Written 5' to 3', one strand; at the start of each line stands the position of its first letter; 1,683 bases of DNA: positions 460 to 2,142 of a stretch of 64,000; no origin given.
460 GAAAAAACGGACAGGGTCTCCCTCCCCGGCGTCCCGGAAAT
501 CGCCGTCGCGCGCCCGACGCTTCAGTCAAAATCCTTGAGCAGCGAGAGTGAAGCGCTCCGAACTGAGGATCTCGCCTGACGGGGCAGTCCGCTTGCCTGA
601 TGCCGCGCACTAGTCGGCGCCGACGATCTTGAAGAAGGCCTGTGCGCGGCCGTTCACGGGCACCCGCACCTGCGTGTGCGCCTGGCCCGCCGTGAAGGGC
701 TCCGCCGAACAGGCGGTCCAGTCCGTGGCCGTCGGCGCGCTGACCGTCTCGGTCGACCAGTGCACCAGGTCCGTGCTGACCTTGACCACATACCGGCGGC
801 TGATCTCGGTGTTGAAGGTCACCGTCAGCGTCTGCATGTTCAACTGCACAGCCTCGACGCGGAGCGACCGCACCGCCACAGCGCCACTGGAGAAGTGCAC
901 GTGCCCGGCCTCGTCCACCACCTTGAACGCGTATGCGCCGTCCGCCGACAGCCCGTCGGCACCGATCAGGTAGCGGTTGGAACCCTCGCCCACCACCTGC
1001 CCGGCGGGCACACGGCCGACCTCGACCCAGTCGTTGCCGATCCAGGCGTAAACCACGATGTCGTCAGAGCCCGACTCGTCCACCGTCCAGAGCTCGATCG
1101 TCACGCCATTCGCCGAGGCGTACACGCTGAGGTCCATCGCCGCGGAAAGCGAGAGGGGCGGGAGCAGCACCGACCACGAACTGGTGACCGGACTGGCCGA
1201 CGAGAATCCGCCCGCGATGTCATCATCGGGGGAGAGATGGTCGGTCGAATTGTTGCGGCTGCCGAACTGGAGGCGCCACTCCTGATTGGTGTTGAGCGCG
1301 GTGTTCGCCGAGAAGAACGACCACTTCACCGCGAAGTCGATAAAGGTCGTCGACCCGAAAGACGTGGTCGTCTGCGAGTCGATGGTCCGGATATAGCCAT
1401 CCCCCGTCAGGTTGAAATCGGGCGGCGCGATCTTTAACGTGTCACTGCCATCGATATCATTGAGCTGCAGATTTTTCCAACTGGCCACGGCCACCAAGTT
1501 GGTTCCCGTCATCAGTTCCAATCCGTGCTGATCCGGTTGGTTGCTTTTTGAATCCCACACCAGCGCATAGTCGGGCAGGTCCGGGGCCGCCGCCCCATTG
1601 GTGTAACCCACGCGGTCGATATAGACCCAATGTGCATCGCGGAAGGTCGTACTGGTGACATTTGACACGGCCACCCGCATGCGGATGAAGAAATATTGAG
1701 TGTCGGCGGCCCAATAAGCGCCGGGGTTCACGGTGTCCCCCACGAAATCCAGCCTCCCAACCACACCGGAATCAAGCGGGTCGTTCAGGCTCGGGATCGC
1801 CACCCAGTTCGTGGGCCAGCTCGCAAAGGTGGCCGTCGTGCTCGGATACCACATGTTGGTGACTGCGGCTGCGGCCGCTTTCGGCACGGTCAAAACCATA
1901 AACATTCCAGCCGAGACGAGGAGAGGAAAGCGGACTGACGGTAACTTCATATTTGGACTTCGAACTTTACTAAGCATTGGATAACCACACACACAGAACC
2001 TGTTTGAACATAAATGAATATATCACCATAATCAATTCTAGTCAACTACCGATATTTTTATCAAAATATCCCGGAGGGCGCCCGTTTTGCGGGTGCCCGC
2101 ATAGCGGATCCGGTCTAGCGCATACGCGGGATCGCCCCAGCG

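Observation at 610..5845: Two adjacent secreted proteins with unrelated N-terminal bodies share a ~170 aa C-terminal module at near nucleotide identity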

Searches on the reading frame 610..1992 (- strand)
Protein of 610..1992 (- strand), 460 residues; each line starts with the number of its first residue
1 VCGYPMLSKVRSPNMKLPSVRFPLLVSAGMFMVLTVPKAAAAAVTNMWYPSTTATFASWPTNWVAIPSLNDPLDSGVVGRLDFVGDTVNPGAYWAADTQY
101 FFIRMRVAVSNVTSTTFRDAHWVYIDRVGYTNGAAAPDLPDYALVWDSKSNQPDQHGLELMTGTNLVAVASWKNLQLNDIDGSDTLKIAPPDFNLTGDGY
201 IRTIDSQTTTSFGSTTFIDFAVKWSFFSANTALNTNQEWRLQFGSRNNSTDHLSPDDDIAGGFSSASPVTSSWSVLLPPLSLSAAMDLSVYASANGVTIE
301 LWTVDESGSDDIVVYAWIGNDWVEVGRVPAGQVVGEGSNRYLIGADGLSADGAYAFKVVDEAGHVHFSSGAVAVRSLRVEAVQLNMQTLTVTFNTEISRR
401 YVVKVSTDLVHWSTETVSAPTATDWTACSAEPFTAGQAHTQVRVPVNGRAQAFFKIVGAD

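Call 5: search_protein_families(library=pfam, proteins=[window:610-1992:-], max_evalue=1)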
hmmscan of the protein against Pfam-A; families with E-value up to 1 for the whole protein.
window:610-1992:- (460 aa): 0 families

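Call 6: search_protein_families(library=ncbifam, proteins=[window:610-1992:-], max_evalue=1)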
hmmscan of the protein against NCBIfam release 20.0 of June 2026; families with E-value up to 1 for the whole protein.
window:610-1992:- (460 aa): 0 families

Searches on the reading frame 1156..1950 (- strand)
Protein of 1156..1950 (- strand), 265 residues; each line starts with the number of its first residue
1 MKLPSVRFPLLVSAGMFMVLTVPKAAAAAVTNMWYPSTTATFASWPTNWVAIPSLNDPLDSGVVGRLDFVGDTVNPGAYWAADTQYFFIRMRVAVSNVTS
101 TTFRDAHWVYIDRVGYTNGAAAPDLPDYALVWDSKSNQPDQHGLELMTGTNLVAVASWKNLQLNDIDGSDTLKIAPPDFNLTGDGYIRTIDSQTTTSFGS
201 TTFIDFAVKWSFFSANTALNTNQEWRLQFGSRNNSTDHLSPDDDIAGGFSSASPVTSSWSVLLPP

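Call 47: find_homologous_proteins(query=window:1156-1950:-, max_evalue=0.001)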
Query seq(265 aa) (265 aa): 50 proteins with E <= 0.001 among 1786 candidates.
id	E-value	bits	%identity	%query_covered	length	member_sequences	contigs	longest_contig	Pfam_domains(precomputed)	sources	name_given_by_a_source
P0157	5.7e-162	556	100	94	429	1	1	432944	-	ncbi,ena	-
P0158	1.8e-112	393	72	90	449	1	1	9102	-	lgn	-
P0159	3.4e-110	386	66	100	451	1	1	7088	-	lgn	-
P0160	8.5e-110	384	66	97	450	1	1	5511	-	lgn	-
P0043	1.3e-109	384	67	99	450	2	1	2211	-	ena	-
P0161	1.9e-109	383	69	92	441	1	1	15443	-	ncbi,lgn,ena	-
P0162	6.5e-109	382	71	89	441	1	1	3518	-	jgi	-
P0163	2.7e-108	380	71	86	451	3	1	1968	-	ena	-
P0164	1.5e-107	377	69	91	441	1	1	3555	-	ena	-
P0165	1.9e-107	377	69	88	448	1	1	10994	-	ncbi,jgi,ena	jgi:hypothetical protein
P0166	6.8e-107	375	68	92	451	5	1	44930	-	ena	-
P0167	1.8e-106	374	70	83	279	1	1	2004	-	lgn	-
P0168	2.0e-106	373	68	88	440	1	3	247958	-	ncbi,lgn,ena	-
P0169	3.6e-106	373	72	87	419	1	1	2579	-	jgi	-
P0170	8.7e-104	365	69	89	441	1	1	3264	-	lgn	-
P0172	7.0e-102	359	67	91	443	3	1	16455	-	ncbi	-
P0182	5.8e-64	234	49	90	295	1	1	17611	-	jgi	-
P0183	8.4e-64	234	48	92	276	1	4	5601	-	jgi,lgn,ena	-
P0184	6.7e-63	231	51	85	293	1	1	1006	PF07589.17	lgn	-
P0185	1.1e-62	230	49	95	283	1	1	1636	-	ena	-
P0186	3.3e-60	222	47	92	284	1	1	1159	-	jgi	-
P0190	1.6e-53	200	46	83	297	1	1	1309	PF07589.17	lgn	-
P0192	4.3e-50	189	45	83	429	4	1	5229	-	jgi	jgi:hypothetical protein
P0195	4.0e-48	182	43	92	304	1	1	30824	-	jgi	jgi:hypothetical protein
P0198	6.4e-46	175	41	94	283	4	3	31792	-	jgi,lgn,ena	jgi:hypothetical protein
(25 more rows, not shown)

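Call 49: find_encoding_contigs(protein=P0157, flank=10000)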
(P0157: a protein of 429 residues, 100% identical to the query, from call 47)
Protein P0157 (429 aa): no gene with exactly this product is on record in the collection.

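Call 51: list_cluster_members(proteins=[P0157, P0168, P0161, P0172, P0184, P0013, P0031])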
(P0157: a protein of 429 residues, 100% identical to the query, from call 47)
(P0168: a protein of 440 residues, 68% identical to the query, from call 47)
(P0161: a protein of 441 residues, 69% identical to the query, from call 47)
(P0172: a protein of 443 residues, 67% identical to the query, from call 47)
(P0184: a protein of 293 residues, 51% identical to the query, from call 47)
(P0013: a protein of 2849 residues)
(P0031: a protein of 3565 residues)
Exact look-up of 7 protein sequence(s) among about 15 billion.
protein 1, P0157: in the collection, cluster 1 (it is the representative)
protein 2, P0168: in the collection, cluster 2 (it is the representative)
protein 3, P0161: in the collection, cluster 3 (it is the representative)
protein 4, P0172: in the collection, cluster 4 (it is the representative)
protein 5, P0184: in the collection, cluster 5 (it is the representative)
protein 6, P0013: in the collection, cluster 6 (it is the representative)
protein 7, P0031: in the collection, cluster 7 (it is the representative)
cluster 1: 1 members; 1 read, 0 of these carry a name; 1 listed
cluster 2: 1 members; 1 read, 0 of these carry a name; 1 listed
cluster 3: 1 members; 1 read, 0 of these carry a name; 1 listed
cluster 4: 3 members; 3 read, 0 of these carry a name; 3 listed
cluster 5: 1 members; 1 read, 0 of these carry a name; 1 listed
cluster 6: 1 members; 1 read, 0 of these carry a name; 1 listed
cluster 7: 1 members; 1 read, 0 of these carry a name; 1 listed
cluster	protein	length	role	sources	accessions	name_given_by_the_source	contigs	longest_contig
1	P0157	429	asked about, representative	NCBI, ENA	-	-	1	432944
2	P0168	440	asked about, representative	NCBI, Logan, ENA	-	-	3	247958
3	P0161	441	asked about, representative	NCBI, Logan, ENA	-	-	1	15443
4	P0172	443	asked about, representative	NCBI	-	-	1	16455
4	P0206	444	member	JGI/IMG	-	-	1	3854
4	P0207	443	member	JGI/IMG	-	-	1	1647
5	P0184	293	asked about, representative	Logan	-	-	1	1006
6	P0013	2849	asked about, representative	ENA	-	-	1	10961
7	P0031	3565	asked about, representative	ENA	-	-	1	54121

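Call 52: find_encoding_contigs(protein=P0168, flank=10000, max_places=3)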
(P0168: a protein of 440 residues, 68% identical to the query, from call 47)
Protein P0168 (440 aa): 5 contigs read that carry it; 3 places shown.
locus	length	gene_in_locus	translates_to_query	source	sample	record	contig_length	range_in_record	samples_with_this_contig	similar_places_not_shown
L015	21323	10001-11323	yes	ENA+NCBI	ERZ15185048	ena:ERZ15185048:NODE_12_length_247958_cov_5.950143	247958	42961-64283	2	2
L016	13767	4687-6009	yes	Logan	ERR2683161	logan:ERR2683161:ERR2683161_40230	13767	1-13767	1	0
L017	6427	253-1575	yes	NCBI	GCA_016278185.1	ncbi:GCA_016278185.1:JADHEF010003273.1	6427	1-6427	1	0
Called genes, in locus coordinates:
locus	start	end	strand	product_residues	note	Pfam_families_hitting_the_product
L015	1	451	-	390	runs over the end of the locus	PF01321:Creatinase_N (weak), PF00557:Peptidase_M24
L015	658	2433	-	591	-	-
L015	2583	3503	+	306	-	PF10114:PocR, PF00165:HTH_AraC (faint), PF12833:HTH_18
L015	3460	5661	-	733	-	PF13229:Beta_helix (weak)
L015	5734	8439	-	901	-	PF12951:PATR (weak)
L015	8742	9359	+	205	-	PF00258:Flavodoxin_1, PF02525:Flavodoxin_2, PF03358:FMN_red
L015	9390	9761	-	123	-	PF00072:Response_reg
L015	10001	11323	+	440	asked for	-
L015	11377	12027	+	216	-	-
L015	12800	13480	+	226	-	PF01128:IspD, PF12804:NTP_transf_3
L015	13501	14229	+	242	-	PF00149:Metallophos, PF12850:Metallophos_2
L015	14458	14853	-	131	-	PF00072:Response_reg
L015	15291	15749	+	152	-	PF00072:Response_reg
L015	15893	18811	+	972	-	PF12804:NTP_transf_3, PF00288:GHMP_kinases_N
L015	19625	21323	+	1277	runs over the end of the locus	PF03924:CHASE, PF00989:PAS, PF13426:PAS_9, PF00512:HisKA, PF02518:HATPase_c, PF00072:Response_reg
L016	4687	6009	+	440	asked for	-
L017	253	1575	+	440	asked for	-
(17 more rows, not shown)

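Call 53: find_encoding_contigs(protein=P0166, flank=10000, max_places=3)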
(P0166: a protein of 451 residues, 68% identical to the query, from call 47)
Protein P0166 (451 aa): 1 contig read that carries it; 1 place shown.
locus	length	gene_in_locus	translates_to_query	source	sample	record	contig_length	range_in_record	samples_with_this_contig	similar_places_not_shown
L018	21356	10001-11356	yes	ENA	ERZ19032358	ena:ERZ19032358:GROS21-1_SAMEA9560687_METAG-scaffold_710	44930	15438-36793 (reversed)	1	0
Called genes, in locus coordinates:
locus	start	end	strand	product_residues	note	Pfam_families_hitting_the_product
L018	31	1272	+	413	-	PF00070:Pyr_redox (faint), PF01266:DAO (faint), PF05834:Lycopene_cycl (faint), PF07992:Pyr_redox_2, PF13450:NAD_binding_8 (faint), PF22366:NDH2_C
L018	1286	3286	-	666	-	PF02065:Melibiase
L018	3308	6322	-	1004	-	PF25788:Ig_Rha78A_N, PF08531:Bac_rhamnosid_N, PF05592:Bac_rhamnosid, PF17389:Bac_rhamnosid6H, PF17390:Bac_rhamnosid_C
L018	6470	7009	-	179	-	PF01243:PNPOx_N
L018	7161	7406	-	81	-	PF04023:FeoA (weak)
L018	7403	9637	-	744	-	PF00009:GTP_EFTU (weak), PF01926:MMR_HSR1, PF02421:FeoB_N, PF17910:FeoB_Cyto, PF07670:Gate, PF07664:FeoB_C, PF07670:Gate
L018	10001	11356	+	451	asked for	-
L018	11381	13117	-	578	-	PF13088:BNR_2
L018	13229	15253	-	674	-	PF22842:Pel9A-like_beta_helix (faint), PF13229:Beta_helix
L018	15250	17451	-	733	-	PF17678:Glyco_hydro_92N, PF07971:Glyco_hydro_92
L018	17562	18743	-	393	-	PF13407:Peripla_BP_4, PF13377:Peripla_BP_3, PF12833:HTH_18, PF00165:HTH_AraC (weak)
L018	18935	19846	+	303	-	-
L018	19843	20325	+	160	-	PF01235:Na_Ala_symp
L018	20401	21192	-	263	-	PF13489:Methyltransf_23, PF20922:Anamorsin_N (faint), PF08241:Methyltransf_11, PF08242:Methyltransf_12, PF13649:Methyltransf_25, PF01209:Ubie_methyltran (weak), PF13847:Methyltransf_31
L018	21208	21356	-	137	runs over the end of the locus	PF13366:PDDEXK_3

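Call 69: search_protein_families(library=ncbifam, proteins=[P0182, P0183, P0184, P0185, P0186, P0190, P0195, P0198, P0167, P0192], max_evalue=0.1)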
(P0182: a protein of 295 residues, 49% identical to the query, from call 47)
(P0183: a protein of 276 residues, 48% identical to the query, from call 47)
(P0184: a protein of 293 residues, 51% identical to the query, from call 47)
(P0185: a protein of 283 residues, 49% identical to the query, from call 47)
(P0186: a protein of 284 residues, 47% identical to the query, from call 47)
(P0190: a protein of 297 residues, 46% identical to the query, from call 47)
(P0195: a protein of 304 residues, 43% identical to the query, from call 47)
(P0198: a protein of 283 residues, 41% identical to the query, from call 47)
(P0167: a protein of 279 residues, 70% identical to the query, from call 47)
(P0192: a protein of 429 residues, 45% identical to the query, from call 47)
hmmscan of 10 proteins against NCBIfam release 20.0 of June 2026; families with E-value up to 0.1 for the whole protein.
P0182 (295 aa): 1 family
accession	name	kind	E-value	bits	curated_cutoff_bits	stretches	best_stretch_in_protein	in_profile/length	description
TIGR02595.1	PEP_CTERM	domain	0.0027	18.4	16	1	270-289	1-20/24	PEP-CTERM sorting domain-containing protein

P0183 (276 aa): 5 families
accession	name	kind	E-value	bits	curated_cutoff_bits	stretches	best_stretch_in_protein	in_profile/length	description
NF038129.1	PEP_NF038129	equivalog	0.0005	20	65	1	208-272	138-192/194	NF038129 family PEP-CTERM protein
TIGR02595.1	PEP_CTERM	domain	0.0035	18.1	16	1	251-272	1-22/24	PEP-CTERM sorting domain-containing protein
NF038118.1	PEP_CTERM_CCXG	equivalog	0.0063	16.2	90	1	241-273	167-198/199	CCXG family PEP-CTERM protein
NF033947.0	PEP-cistern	hypoth_equivalog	0.026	14.3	60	1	243-272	165-194/195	cistern family PEP-CTERM protein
NF038120.1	PEP_CTERM_QFxxD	subfamily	0.053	13.4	80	0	249-272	191-212/215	NF038120 family PEP-CTERM protein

P0184 (293 aa): 11 families
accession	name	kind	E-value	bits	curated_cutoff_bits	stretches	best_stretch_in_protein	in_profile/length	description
NF033554.9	floc_PepA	equivalog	9.3e-07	28.9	80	1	265-290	235-260/261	flocculation-associated PEP-CTERM protein PepA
NF041538.1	PEP_EDSA_1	subfamily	1.9e-05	24.5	100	1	264-290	283-307/307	EDSAP-1 family PEP-CTERM protein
NF038125.1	PEP_CTERM_THxN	subfamily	2.4e-05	24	85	1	257-289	213-245/246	THxN family PEP-CTERM protein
NF038124.1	PEP_CTERM_TLD_A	exception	2.6e-05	23.9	100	1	168-291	119-235/235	PEP_CTERM-anchored TLD domain-containing protein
NF038126.1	PEP_CTERM_FxDxF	subfamily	3.9e-05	23.9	50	1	167-290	50-165/165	FxDxF family PEP-CTERM protein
NF038129.1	PEP_NF038129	equivalog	4.5e-05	23.4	65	1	216-290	117-194/194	NF038129 family PEP-CTERM protein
TIGR02595.1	PEP_CTERM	domain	0.00015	22.3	16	1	267-291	1-23/24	PEP-CTERM sorting domain-containing protein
NF038118.1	PEP_CTERM_CCXG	equivalog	0.001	18.8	90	1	253-290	161-199/199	CCXG family PEP-CTERM protein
NF038120.1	PEP_CTERM_QFxxD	subfamily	0.0028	17.5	80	1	265-290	191-214/215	NF038120 family PEP-CTERM protein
NF033947.0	PEP-cistern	hypoth_equivalog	0.035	13.8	60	1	260-286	166-192/195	cistern family PEP-CTERM protein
NF038119.1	PEP_CTERM_MHFG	equivalog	0.065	13.5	100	0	250-291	219-260/260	MHFG family PEP-CTERM protein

P0185 (283 aa): 1 family
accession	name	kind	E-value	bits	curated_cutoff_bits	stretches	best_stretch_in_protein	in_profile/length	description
TIGR02595.1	PEP_CTERM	domain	0.013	16.2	16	1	253-274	1-21/24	PEP-CTERM sorting domain-containing protein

P0186 (284 aa): 4 families
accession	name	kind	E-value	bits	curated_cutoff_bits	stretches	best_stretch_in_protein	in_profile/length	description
NF038129.1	PEP_NF038129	equivalog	0.0012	18.7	65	1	225-273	155-194/194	NF038129 family PEP-CTERM protein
NF038126.1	PEP_CTERM_FxDxF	subfamily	0.0032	17.7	50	1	170-273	63-165/165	FxDxF family PEP-CTERM protein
NF038124.1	PEP_CTERM_TLD_A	exception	0.011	15.4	100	1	203-274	164-235/235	PEP_CTERM-anchored TLD domain-containing protein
TIGR02595.1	PEP_CTERM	domain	0.038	14.8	16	1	250-273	1-21/24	PEP-CTERM sorting domain-containing protein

P0190 (297 aa): 8 families
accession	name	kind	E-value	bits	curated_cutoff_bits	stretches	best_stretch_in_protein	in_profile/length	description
NF033554.9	floc_PepA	equivalog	7.1e-06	26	80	1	185-295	160-260/261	flocculation-associated PEP-CTERM protein PepA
NF041538.1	PEP_EDSA_1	subfamily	3.5e-05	23.6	100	1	250-295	265-306/307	EDSAP-1 family PEP-CTERM protein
TIGR02595.1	PEP_CTERM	domain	0.00013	22.5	16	1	272-295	1-23/24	PEP-CTERM sorting domain-containing protein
NF038129.1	PEP_NF038129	equivalog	0.00017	21.5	65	1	215-295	125-193/194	NF038129 family PEP-CTERM protein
NF041927.1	Xrt_dep_XDP1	equivalog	0.0013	18.7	125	1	258-295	205-241/242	exosortase-dependent surface protein XDP1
NF038125.1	PEP_CTERM_THxN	subfamily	0.0071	16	85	1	264-295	215-245/246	THxN family PEP-CTERM protein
NF033947.0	PEP-cistern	hypoth_equivalog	0.031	14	60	0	252-293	156-194/195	cistern family PEP-CTERM protein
NF038120.1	PEP_CTERM_QFxxD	subfamily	0.063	13.1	80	1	269-295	190-213/215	NF038120 family PEP-CTERM protein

P0195 (304 aa): 1 family
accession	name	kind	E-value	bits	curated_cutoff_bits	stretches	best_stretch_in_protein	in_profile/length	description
TIGR02595.1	PEP_CTERM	domain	0.039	14.8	16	1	276-286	1-11/24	PEP-CTERM sorting domain-containing protein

P0198 (283 aa): 1 family
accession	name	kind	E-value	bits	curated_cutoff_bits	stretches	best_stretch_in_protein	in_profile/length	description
NF038129.1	PEP_NF038129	equivalog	0.00071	19.5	65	1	245-278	160-193/194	NF038129 family PEP-CTERM protein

P0167 (279 aa): 0 families

P0192 (429 aa): 0 families

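Call 93: find_encoding_contigs(protein=P0198, flank=10000, max_places=2)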
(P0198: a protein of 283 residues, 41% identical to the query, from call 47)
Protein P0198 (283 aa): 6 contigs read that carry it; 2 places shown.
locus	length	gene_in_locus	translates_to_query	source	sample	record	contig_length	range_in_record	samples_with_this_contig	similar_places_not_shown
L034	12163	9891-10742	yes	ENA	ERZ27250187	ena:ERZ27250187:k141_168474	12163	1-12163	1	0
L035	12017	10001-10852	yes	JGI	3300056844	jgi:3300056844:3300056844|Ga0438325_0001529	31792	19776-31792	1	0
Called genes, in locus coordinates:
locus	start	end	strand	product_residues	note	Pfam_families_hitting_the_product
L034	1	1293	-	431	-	?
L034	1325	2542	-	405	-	PF01098:FTSW_RODA_SPOVE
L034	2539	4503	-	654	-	PF03717:PBP_dimer, PF00905:Transpeptidase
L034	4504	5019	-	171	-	-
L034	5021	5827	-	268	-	PF04085:MreC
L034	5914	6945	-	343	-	PF06723:MreB_Mbl, PF00022:Actin (weak), PF11104:PilM_2 (faint), PF00012:HSP70, PF14450:FtsA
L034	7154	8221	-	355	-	PF00180:Iso_dh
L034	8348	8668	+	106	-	PF00210:Ferritin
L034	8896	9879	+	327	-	-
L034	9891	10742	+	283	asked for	-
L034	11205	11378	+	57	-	-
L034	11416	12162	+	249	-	?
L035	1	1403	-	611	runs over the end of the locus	PF10150:RNase_E_G, PF20833:RNase_E_G_Thio (weak)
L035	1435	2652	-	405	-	PF01098:FTSW_RODA_SPOVE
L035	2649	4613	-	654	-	PF03717:PBP_dimer, PF00905:Transpeptidase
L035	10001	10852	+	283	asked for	-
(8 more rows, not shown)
